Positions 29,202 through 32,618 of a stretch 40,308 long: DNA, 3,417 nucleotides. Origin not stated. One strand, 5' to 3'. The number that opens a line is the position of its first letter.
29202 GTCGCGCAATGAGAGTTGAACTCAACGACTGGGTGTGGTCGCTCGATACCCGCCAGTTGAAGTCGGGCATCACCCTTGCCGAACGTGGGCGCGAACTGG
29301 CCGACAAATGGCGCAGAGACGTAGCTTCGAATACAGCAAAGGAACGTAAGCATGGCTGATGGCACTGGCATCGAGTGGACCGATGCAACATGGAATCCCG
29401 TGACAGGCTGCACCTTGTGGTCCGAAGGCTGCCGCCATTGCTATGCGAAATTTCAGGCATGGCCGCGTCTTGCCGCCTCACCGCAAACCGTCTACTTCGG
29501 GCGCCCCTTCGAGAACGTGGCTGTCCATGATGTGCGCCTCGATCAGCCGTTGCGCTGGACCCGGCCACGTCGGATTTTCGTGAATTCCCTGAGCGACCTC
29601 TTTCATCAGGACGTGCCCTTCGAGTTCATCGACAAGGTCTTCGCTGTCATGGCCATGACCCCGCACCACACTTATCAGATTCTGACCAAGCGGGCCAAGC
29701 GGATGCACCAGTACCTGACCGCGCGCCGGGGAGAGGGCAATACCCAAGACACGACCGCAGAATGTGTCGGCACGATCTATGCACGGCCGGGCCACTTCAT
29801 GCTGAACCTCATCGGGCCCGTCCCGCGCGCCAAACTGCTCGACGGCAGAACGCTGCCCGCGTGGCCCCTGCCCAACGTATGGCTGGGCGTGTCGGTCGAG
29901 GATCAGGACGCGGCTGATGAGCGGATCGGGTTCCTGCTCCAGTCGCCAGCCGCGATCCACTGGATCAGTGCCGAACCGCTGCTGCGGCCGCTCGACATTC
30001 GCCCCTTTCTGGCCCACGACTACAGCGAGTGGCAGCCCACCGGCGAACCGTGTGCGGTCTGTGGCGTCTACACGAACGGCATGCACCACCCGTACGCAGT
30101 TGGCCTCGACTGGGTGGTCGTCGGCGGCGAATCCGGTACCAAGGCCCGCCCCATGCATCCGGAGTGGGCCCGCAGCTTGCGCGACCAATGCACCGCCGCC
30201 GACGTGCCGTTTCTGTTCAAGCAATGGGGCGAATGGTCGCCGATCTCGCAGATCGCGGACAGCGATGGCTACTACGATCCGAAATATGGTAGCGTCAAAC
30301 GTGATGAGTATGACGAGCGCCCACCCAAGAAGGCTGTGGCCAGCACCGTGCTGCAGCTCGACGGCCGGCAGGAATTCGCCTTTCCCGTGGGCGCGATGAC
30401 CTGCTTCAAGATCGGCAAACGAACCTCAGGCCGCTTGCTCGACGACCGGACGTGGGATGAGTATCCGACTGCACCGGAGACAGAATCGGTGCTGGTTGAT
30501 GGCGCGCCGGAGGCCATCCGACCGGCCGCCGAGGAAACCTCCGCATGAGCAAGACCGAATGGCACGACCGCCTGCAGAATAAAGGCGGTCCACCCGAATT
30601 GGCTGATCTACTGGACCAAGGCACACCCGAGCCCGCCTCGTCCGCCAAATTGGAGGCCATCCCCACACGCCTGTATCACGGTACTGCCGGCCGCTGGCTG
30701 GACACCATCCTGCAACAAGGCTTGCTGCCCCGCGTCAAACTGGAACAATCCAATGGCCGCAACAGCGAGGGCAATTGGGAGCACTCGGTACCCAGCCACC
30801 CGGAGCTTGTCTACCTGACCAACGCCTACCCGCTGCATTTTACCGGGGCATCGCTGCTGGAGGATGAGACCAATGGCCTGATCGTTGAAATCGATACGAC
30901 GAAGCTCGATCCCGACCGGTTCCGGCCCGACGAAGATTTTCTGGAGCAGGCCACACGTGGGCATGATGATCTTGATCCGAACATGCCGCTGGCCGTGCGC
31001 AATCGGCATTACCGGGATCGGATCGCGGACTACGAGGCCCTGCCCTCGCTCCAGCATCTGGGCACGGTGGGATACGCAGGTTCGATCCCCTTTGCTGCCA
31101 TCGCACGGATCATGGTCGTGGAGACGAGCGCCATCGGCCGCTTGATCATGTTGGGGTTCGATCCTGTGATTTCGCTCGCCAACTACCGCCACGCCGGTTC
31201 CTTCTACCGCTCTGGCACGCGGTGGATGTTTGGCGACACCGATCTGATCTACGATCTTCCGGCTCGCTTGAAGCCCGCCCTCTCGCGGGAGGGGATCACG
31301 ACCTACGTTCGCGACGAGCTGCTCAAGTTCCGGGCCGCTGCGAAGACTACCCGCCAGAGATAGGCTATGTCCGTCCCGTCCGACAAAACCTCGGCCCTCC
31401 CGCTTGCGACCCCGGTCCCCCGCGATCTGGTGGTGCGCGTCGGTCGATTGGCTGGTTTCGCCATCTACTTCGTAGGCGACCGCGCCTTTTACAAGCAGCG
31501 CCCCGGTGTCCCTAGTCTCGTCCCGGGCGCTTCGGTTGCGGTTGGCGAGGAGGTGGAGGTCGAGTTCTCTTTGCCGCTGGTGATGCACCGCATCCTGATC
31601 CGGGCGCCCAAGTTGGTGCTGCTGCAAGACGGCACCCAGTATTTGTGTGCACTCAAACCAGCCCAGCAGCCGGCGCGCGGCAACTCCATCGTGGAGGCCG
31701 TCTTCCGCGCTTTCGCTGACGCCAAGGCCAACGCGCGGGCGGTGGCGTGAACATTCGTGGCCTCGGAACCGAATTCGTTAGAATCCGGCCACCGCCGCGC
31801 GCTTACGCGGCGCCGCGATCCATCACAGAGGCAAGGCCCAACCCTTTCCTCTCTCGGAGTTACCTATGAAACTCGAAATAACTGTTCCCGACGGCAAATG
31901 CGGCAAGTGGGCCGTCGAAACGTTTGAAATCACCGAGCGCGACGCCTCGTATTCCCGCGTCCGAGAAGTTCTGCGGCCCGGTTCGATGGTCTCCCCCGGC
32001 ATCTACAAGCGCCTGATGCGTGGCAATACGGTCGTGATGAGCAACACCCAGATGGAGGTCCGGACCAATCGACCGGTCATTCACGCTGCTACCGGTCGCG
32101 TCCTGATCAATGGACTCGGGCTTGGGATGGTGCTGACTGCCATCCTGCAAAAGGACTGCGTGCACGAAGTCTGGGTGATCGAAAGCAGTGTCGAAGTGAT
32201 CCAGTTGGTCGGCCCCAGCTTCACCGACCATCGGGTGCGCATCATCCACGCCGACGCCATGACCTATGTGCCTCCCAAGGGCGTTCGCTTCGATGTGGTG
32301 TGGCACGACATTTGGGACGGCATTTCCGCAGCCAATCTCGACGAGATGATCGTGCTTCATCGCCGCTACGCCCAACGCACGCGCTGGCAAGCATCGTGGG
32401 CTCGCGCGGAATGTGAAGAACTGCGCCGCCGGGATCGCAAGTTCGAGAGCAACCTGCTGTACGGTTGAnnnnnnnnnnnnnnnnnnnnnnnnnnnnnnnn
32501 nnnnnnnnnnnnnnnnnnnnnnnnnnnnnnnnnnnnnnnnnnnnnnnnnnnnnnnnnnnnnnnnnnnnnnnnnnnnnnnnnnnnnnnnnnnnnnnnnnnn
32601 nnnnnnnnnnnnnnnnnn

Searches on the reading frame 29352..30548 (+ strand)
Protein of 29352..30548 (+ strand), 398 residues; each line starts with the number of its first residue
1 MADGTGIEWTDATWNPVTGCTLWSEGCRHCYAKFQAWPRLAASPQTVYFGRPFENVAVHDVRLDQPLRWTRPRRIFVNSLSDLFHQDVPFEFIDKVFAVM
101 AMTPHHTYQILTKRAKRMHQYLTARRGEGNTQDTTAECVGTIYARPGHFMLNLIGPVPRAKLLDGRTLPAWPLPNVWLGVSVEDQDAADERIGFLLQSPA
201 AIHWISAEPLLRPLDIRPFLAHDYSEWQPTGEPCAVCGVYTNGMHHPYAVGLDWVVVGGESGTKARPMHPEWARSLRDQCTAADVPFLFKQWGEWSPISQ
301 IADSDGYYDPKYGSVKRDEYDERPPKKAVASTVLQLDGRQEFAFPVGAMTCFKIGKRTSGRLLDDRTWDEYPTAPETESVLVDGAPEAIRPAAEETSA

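Call 11: search_protein_families(library=pfam, proteins=[window:29352-30548:+], max_evalue=0.01)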
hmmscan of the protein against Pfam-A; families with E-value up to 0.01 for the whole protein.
window:29352-30548:+ (398 aa): 1 family
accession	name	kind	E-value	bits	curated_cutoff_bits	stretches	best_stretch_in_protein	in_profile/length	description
PF07505.17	DUF5131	-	1.1e-93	313.6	28.9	1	5-372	2-243/243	Protein of unknown function (DUF5131)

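Call 26: search_dna_similar(query=window:29352-30548:+, collection=plasmids, mode=protein, max_rows=15)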
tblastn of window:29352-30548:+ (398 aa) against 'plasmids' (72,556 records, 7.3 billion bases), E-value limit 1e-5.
Records with a match: 397; places in all: 414; records where one place covers at least 80% of the query: 199.
Best place of each record, by identity: <60% 397.
By first word of the organism name: Burkholderia 96; Pseudomonas 52; Streptomyces 51; Cupriavidus 20; Paraburkholderia 11; Rhizobium 11; Nostoc 11; Acaryochloris 10; Nocardia 9; Mycobacterium 7; and 71 more.
By predicted mobility (MOB-suite, as given by PLSDB): non-mobilizable 189; conjugative 163; mobilizable 45.
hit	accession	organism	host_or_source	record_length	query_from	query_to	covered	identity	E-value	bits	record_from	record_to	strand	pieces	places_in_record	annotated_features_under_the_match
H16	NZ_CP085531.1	Vogesella sp. XCS3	Xenopus laevis,bacterial culture,swab ...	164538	1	373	94%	47.9%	2e-97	325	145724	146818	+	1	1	phage Gp37/Gp68 family protein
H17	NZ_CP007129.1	Gemmatirosa kalamazoonensis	-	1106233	1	397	100%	41.5%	1e-76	265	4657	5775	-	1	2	record has no annotation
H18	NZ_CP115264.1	Pseudomonas aeruginosa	Homo sapiens,culture samples from human ...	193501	1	373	94%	43.2%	7e-79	271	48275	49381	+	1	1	phage Gp37/Gp68 family protein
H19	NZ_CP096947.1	Pseudomonas aeruginosa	Homo sapiens,broncholveolr lvge fluid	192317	1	378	95%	42.5%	1e-78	271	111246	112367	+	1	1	phage Gp37/Gp68 family protein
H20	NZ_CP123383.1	Gordonia sp. SMJS1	Pure culture,sediment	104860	5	374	93%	43.1%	1e-70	248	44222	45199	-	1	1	phage Gp37/Gp68 family protein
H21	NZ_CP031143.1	Saccharopolyspora pogona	soil,soil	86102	5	378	86%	46.3%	4e-49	282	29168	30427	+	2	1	phage Gp37/Gp68 family protein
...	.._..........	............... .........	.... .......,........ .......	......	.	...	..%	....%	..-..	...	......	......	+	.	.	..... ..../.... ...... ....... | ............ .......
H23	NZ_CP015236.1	Rhodococcus fascians D188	Chrysanthemum x morifolium,Culture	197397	1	372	93%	42.1%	2e-75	262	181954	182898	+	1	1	phage Gp37/Gp68 family protein | hypothetical protein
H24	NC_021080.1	Rhodococcus fascians D188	-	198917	1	372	93%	42.1%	2e-75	262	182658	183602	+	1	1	phage Gp37/Gp68 family protein | hypothetical protein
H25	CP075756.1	Pseudomonas aeruginosa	Homo sapiens,Cell culture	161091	1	378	95%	41.1%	7e-78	268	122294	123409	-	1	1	DUF5131 family protein | hypothetical protein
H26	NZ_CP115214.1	Pseudomonas aeruginosa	Homo sapiens,culture samples from human ...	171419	1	378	95%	41.1%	7e-78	268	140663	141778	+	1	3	phage Gp37/Gp68 family protein | hypothetical protein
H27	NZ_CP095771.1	Pseudomonas aeruginosa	Homo sapiens,collection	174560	1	378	95%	41.1%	7e-78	268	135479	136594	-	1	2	phage Gp37/Gp68 family protein | hypothetical protein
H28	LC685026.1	Pseudomonas aeruginosa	-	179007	1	378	95%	41.1%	7e-78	268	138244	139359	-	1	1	phage Gp37/Gp68 family protein | hypothetical protein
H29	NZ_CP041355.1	Pseudomonas aeruginosa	urinary tract infection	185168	1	378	95%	41.1%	7e-78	268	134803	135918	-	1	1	phage Gp37/Gp68 family protein | hypothetical protein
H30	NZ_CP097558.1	Pseudomonas aeruginosa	pure culture,plastic surface of ...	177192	1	378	95%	41.1%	2e-77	268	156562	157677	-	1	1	phage Gp37/Gp68 family protein | hypothetical protein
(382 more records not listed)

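Call 85: search_protein_families(library=padloc, proteins=[window:29352-30548:+], max_evalue=0.001)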
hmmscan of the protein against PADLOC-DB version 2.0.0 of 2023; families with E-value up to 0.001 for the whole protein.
window:29352-30548:+ (398 aa): 2 families
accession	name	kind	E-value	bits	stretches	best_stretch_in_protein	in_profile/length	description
PDLC04639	PDC-M41B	-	6.9e-77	256.1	3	1-125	1-121/241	-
PDLC04569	PDC-M30B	-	1.8e-74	248.3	3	5-126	4-122/241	-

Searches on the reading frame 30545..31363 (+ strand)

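Call 11: search_protein_families(library=pfam, proteins=[window:30545-31363:+], max_evalue=0.01)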
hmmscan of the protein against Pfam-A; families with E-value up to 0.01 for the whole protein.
window:30545-31363:+ (272 aa): 0 families

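Call 22: search_protein_families(library=phrogs, proteins=[window:30545-31363:+], max_evalue=0.01)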
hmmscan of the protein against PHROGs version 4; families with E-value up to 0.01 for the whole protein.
window:30545-31363:+ (272 aa): 0 families

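Call 23: search_protein_families(library=ncbifam, proteins=[window:30545-31363:+], max_evalue=0.01)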
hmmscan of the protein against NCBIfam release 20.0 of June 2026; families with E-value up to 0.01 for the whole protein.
window:30545-31363:+ (272 aa): 1 family
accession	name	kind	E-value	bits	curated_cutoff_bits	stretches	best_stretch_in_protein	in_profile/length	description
NF002014.0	PRK00819.1-4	equivalog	0.00099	19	239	1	39-63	95-119/182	RNA 2'-phosphotransferase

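Call 85: search_protein_families(library=padloc, proteins=[window:30545-31363:+], max_evalue=0.001)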
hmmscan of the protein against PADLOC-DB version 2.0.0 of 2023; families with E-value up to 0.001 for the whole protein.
window:30545-31363:+ (272 aa): 0 families

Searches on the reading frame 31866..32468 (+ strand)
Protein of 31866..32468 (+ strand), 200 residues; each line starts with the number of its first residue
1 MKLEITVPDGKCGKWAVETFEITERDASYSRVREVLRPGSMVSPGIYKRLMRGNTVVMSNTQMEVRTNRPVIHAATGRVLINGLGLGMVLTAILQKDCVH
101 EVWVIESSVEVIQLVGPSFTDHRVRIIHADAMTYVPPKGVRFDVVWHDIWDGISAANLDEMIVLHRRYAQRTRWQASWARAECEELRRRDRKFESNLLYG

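Call 12: search_protein_families(library=pfam, proteins=[window:31866-32468:+], max_evalue=0.01)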
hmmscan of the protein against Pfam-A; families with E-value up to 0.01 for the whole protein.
window:31866-32468:+ (200 aa): 2 families
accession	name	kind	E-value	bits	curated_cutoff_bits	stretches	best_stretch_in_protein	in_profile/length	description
PF13649.12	Methyltransf_25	-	0.00011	23.3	27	0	79-147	1-70/97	Methyltransferase domain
PF01564.23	Spermine_synth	-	0.0035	17.3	22.9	1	76-156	19-106/186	Spermine/spermidine synthase domain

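Call 23: search_protein_families(library=ncbifam, proteins=[window:31866-32468:+], max_evalue=0.01)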
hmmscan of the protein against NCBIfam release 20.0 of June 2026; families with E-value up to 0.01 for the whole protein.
window:31866-32468:+ (200 aa): 3 families
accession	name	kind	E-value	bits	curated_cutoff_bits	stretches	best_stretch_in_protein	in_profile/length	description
NF002956.0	PRK03612.1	equivalog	6e-07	28.2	472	1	73-151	295-385/522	polyamine aminopropyltransferase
NF002010.0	PRK00811.1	equivalog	1.1e-05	24.8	260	1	71-156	74-167/287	polyamine aminopropyltransferase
TIGR00417.1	speE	equivalog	4.9e-05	22.7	249.55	1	73-156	70-160/271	spermidine synthase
